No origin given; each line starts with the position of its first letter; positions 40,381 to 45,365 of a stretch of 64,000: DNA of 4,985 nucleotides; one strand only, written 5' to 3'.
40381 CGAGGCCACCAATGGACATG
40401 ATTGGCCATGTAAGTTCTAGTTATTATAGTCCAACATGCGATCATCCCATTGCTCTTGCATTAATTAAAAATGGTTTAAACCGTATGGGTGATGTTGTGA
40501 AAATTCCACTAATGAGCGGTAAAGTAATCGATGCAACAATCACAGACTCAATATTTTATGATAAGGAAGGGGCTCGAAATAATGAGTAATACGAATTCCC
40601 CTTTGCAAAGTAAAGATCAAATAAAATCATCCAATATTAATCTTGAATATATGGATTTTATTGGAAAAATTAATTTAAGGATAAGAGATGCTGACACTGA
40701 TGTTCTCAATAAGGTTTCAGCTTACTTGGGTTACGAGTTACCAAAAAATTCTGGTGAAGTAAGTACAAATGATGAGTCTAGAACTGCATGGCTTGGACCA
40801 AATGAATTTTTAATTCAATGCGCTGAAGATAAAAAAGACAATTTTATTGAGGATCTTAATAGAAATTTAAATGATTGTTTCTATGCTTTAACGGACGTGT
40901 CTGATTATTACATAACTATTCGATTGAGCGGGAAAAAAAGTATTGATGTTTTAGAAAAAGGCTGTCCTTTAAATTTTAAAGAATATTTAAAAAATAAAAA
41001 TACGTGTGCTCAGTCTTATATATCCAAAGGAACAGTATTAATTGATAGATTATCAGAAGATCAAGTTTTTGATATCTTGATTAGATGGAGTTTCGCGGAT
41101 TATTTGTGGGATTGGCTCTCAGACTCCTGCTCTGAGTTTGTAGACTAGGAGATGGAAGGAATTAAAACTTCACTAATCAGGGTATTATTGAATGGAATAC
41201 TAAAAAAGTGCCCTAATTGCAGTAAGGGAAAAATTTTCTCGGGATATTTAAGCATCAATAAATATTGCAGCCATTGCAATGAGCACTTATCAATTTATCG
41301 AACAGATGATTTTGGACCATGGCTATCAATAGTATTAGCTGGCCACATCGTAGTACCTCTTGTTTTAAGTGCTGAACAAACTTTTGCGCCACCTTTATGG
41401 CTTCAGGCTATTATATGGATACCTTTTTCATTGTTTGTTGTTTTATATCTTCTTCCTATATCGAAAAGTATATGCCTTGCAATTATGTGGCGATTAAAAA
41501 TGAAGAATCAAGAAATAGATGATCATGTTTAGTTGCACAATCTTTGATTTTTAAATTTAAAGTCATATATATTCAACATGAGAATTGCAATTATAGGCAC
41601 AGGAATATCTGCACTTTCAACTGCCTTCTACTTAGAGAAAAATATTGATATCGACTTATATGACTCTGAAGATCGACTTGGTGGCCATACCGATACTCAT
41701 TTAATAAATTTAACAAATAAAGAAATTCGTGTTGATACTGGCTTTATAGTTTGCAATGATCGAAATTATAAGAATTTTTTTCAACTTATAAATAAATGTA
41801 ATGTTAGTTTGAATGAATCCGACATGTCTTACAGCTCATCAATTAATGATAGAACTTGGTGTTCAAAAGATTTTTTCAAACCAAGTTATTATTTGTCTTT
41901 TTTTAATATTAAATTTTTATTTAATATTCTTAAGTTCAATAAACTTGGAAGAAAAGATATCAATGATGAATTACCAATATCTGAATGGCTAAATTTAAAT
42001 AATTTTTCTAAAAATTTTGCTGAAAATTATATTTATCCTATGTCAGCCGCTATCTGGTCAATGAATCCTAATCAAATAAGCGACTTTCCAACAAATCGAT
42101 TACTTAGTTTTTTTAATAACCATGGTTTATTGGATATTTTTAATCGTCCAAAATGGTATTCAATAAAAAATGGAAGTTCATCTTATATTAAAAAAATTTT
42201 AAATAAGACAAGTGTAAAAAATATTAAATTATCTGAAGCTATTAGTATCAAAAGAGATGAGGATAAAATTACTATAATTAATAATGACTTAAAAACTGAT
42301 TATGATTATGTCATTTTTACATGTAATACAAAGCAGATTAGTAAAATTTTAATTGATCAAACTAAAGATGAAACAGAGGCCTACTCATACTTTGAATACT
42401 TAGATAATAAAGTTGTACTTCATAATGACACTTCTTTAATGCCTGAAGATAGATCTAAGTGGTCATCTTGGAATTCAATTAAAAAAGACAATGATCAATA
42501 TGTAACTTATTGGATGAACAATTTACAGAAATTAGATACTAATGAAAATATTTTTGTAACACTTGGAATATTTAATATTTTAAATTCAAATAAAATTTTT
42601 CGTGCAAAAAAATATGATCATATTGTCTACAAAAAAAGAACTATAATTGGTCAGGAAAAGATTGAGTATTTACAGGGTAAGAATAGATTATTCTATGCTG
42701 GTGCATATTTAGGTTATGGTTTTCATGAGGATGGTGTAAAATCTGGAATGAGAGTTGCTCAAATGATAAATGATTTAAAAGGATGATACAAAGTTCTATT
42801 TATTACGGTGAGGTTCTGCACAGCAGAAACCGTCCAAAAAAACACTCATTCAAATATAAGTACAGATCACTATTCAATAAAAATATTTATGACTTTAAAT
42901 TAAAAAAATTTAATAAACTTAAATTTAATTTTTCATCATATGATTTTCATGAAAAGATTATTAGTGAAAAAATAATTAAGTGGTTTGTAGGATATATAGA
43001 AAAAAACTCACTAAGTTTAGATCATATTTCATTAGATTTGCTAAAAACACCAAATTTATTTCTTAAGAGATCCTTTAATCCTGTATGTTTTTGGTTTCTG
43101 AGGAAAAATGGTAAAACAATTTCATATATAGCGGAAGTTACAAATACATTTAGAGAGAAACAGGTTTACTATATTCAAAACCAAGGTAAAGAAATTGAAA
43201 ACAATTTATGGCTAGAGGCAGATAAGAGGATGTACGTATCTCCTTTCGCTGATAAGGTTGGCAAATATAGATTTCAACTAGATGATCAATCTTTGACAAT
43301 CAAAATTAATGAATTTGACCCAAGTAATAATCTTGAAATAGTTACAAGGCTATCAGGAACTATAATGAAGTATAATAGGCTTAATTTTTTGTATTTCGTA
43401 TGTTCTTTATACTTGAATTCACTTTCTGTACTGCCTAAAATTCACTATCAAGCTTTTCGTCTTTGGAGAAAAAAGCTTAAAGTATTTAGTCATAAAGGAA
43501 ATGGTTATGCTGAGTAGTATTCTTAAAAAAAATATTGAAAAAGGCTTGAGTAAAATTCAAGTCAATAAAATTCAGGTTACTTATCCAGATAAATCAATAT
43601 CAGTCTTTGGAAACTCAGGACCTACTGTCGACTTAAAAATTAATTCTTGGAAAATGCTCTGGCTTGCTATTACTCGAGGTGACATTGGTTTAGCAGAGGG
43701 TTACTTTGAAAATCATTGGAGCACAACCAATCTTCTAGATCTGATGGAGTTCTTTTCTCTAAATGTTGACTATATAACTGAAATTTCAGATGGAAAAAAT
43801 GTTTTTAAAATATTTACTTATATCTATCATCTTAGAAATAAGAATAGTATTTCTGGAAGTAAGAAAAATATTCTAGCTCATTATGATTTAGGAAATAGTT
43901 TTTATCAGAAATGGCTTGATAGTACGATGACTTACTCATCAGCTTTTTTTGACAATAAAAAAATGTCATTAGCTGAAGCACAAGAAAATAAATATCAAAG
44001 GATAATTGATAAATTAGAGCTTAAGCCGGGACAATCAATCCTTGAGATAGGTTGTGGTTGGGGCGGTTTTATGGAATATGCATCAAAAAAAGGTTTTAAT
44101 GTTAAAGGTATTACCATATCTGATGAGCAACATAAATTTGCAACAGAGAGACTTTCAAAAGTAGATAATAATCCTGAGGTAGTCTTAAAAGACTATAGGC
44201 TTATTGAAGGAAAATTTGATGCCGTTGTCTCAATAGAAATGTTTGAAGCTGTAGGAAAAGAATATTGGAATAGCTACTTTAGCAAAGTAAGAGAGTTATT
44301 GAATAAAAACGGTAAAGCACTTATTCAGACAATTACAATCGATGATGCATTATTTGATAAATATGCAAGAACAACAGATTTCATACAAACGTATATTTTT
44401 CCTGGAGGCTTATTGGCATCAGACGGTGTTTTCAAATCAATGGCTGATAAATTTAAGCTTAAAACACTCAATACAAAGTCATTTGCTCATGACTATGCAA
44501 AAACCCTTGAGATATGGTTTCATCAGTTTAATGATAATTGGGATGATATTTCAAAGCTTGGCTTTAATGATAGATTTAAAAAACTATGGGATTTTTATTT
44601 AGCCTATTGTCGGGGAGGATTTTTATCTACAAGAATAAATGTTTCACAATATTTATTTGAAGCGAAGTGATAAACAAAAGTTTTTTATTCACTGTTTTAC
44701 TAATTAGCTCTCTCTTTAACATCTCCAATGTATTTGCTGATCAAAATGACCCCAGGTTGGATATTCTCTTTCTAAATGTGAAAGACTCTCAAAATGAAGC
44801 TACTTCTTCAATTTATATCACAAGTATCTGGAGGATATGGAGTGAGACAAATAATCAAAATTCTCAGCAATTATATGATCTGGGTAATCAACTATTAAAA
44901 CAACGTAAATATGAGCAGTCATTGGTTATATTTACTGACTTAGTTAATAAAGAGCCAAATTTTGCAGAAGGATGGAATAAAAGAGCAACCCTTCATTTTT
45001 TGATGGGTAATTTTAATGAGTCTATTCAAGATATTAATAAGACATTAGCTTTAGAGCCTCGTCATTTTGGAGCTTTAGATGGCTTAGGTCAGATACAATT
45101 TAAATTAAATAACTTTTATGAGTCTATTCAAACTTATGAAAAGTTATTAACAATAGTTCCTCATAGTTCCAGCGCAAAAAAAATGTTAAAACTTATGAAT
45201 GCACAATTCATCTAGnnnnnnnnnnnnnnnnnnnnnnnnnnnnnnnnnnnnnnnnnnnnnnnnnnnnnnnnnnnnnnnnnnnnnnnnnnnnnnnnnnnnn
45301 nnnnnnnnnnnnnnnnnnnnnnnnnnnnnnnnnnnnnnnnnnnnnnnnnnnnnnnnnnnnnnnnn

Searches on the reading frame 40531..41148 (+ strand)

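Call 67: search_protein_families(library=pfam, proteins=[window:40531-41148:+], max_evalue=0.00001)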
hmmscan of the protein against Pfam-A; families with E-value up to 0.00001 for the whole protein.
window:40531-41148:+ (205 aa): 1 family
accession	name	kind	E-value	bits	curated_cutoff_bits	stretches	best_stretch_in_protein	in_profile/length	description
PF04268.17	SoxG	-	2.3e-11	44.5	21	1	54-202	5-152/152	Sarcosine oxidase, gamma subunit family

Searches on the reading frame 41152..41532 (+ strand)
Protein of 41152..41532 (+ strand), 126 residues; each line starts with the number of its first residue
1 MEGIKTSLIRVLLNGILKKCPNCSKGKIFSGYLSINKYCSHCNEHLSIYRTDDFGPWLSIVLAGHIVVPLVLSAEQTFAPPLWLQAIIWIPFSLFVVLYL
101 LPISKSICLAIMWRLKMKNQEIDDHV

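Call 67: search_protein_families(library=pfam, proteins=[window:41152-41532:+], max_evalue=0.00001)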
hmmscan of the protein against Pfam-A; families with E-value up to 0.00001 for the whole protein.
window:41152-41532:+ (126 aa): 1 family
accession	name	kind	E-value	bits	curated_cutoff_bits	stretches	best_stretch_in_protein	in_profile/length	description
PF06170.17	DUF983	-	2.9e-25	88.8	22.6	1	29-113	1-85/85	Protein of unknown function (DUF983)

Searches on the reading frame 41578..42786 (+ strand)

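Call 67: search_protein_families(library=pfam, proteins=[window:41578-42786:+], max_evalue=0.00001)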
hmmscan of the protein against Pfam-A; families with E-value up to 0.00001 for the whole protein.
window:41578-42786:+ (402 aa): 2 families
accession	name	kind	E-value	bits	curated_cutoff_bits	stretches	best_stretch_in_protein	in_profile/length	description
PF01593.30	Amino_oxidase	-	4.1e-13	49.9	19.8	1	13-276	4-283/443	Flavin containing amine oxidoreductase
PF13450.12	NAD_binding_8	-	3.5e-10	40.4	21.9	1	5-73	1-67/68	NAD(P)-binding Rossmann-like domain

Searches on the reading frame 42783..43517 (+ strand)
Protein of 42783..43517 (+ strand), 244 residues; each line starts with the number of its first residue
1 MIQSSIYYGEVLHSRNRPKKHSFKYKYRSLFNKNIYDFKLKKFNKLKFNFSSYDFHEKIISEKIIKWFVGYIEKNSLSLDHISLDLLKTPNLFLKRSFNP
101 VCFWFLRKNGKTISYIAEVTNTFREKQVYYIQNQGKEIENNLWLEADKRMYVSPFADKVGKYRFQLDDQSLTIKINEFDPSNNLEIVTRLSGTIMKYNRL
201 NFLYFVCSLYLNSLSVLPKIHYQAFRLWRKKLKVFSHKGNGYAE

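Call 67: search_protein_families(library=pfam, proteins=[window:42783-43517:+], max_evalue=0.00001)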
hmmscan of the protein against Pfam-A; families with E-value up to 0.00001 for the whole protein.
window:42783-43517:+ (244 aa): 1 family
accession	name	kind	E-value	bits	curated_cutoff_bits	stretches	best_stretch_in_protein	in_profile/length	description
PF07103.16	DUF1365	-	1.3e-41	143.2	25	1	6-238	1-233/235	Protein of unknown function (DUF1365)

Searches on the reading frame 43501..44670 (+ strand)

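Call 67: search_protein_families(library=pfam, proteins=[window:43501-44670:+], max_evalue=0.00001)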
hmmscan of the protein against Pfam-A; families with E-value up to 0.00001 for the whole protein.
window:43501-44670:+ (389 aa): 6 families
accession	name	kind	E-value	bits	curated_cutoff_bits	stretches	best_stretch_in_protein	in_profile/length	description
PF02353.26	CMAS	-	9.2e-83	278.1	27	1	121-383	7-272/273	Mycolic acid cyclopropane synthetase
PF13489.12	Methyltransf_23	-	4.1e-14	53.1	27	1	159-283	3-124/164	Methyltransferase domain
PF13649.12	Methyltransf_25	-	4.3e-12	47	27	1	180-271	1-97/97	Methyltransferase domain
PF08241.18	Methyltransf_11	-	1.1e-11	45.6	21.2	1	181-275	1-95/95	Methyltransferase domain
PF08242.18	Methyltransf_12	-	2.9e-11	44.4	30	1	181-272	1-97/98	Methyltransferase domain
PF13847.12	Methyltransf_31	-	9.6e-06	25.8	27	0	175-291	2-125/145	Methyltransferase domain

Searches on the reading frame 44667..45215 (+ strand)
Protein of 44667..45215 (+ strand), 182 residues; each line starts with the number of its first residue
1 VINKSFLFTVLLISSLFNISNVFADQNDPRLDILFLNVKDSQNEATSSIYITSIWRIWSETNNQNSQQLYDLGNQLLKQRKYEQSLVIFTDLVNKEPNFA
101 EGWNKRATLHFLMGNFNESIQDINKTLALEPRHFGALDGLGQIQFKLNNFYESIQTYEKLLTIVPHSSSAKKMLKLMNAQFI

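Call 67: search_protein_families(library=pfam, proteins=[window:44667-45215:+], max_evalue=0.00001)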
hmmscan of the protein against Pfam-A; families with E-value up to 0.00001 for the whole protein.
window:44667-45215:+ (182 aa): 6 families
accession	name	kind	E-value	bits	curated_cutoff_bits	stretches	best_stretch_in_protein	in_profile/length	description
PF07719.23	TPR_2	-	1.8e-14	53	27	0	100-133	1-34/34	Tetratricopeptide repeat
PF00515.34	TPR_1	-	2.7e-14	52.7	27.8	0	100-133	1-34/34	Tetratricopeptide repeat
PF13431.12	TPR_17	-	2.8e-08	33.8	24.4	0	89-121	2-34/34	Tetratricopeptide repeat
PF13181.12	TPR_8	-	9.2e-08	32.1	25.7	0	139-163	6-30/34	Tetratricopeptide repeat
PF13174.12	TPR_6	-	1.9e-06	28.6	26.3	0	136-167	2-33/33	Tetratricopeptide repeat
PF13432.12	TPR_16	-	4.8e-06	27.4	32.7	0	106-167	3-64/65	Tetratricopeptide repeat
